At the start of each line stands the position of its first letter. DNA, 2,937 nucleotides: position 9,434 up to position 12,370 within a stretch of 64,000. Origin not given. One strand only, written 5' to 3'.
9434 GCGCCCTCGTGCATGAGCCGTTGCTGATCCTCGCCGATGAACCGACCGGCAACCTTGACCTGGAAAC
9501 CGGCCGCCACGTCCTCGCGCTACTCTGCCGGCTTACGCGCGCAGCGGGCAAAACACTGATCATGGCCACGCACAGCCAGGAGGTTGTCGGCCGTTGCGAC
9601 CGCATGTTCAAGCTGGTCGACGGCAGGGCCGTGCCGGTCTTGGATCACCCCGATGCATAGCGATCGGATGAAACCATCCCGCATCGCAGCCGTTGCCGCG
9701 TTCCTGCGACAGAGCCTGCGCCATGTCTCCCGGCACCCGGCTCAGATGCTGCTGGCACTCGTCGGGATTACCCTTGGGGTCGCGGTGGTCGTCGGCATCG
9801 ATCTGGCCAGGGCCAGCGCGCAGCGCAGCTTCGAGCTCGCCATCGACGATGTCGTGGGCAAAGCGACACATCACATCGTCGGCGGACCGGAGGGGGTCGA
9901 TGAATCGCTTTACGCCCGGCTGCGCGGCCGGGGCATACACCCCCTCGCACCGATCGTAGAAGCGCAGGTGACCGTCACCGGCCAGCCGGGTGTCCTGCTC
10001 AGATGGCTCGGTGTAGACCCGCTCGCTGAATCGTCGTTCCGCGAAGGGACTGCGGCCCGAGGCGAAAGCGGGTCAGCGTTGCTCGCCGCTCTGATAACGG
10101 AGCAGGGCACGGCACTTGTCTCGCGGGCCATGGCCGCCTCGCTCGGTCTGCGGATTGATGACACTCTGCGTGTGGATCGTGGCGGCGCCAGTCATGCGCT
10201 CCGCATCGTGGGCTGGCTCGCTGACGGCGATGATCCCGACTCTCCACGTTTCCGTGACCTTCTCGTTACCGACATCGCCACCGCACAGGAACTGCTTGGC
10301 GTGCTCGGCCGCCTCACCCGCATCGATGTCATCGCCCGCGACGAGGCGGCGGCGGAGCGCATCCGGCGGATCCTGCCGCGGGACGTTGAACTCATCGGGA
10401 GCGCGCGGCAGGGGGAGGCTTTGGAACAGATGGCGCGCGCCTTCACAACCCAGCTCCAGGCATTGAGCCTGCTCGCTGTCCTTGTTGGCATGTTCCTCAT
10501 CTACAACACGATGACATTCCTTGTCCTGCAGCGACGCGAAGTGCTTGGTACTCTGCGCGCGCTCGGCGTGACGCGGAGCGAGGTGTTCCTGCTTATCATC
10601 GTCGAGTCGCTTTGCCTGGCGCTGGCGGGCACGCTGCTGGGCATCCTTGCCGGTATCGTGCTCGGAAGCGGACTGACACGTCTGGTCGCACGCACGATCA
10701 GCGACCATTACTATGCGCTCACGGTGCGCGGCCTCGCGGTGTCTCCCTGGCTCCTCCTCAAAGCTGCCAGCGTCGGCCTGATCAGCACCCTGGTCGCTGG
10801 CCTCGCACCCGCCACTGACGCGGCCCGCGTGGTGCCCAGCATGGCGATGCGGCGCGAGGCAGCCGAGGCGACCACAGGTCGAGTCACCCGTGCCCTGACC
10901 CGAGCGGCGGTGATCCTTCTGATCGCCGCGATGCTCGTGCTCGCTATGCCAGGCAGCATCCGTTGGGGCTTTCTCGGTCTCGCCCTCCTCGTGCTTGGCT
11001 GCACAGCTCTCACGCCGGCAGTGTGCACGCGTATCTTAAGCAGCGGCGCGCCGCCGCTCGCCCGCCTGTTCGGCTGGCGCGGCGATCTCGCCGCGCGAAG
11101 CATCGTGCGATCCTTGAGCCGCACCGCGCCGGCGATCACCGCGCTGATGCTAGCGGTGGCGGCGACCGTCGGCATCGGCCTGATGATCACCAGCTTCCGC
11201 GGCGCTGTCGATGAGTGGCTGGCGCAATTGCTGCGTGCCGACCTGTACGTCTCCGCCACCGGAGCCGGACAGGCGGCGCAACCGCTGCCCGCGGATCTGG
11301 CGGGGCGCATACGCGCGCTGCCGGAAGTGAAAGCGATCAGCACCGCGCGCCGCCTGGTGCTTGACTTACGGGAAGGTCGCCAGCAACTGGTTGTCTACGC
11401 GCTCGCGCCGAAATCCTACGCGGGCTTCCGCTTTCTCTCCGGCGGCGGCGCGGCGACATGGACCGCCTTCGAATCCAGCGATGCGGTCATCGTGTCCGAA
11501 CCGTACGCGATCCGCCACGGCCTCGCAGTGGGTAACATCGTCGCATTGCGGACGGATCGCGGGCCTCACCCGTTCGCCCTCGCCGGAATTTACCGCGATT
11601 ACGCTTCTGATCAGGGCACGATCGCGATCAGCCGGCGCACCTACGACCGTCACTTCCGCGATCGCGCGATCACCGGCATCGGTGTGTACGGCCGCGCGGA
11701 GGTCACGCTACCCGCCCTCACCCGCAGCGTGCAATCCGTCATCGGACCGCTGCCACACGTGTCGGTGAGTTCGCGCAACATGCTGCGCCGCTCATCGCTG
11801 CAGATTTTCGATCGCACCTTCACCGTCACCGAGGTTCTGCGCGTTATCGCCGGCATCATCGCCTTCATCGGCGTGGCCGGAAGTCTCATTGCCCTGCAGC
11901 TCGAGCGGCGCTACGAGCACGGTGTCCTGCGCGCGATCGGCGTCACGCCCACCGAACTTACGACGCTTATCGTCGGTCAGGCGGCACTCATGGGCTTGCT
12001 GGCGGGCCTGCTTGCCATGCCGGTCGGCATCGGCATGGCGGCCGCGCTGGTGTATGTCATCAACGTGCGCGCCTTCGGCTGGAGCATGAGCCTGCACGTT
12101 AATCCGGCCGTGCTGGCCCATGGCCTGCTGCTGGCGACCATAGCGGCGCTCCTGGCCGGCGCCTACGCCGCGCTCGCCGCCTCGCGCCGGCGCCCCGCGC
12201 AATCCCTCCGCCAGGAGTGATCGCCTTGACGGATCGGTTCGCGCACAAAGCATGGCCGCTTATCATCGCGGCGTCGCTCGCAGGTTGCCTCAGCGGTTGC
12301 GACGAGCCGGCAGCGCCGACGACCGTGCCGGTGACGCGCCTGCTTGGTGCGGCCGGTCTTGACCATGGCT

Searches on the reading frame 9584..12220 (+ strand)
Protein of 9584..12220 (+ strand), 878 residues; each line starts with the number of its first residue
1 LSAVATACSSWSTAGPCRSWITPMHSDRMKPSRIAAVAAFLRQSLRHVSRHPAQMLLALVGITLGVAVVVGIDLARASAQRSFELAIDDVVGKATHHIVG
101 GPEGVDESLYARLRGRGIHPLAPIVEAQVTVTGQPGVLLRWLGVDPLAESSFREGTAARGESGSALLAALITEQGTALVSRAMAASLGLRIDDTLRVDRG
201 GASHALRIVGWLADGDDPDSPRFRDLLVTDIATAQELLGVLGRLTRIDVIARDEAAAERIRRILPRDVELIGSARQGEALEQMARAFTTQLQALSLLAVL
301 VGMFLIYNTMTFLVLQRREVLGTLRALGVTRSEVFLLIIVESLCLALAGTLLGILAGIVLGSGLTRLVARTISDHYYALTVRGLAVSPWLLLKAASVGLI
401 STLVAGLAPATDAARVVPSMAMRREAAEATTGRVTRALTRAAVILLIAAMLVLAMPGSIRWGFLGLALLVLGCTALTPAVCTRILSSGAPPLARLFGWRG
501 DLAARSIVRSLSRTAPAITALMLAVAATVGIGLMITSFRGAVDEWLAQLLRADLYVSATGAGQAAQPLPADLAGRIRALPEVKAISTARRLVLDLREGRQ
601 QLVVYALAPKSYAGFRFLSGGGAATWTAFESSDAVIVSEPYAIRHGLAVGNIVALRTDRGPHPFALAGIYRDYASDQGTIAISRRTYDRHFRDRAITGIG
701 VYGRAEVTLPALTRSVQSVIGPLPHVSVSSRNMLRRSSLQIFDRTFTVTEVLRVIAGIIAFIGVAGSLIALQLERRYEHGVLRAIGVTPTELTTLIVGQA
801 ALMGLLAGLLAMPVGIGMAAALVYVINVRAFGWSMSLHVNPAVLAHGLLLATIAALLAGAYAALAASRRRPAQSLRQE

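Call 92: search_protein_families(library=pfam, proteins=[window:9584-12220:+], max_evalue=0.00001)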
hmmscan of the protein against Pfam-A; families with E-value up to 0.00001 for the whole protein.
window:9584-12220:+ (878 aa): 2 families
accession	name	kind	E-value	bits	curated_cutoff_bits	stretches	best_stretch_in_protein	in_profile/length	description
PF02687.27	FtsX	-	1.6e-26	93.2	25.5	2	294-415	3-117/120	FtsX-like permease C-terminal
PF12704.14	MacB_PCD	-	6.2e-18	66.3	27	2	56-262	2-202/207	MacB-like periplasmic core domain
